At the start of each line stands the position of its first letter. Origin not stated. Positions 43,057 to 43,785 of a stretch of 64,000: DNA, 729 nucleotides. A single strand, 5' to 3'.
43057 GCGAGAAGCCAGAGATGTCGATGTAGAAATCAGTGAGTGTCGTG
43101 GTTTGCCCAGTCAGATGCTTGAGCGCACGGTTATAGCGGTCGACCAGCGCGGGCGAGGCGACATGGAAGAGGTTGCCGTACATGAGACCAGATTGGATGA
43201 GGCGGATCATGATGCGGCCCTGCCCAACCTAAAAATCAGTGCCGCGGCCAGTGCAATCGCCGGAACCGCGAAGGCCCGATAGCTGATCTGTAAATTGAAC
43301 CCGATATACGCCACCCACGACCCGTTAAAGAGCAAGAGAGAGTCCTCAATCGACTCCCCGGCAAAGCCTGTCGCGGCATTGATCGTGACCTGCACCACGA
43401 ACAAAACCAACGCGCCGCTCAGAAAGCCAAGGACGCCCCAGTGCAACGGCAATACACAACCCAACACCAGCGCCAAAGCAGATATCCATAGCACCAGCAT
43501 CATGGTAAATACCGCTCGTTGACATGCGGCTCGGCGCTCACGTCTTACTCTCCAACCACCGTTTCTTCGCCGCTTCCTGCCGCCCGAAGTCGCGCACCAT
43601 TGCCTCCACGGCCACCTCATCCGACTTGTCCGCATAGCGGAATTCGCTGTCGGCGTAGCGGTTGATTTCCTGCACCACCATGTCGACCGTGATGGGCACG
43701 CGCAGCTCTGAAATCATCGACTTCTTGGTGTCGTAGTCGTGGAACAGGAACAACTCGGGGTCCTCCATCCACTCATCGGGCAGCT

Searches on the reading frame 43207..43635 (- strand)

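Call 11: search_protein_families(library=pfam, proteins=[window:43207-43635:-], max_evalue=0.01)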
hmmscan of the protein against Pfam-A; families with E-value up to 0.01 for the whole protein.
window:43207-43635:- (142 aa): 0 families

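Call 57: search_protein_families(library=pfam, proteins=[window:43207-43635:-], max_evalue=5)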
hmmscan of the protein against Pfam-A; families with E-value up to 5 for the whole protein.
window:43207-43635:- (142 aa): 1 family
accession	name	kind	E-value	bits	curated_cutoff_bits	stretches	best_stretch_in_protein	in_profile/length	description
PF25587.1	Rv2743c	-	0.31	11.1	27.7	1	29-84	20-75/237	Rv2743c family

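Call 58: search_protein_families(library=padloc, proteins=[window:43207-43635:-], max_evalue=0.01)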
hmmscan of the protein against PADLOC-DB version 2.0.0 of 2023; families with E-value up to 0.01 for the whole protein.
window:43207-43635:- (142 aa): 0 families
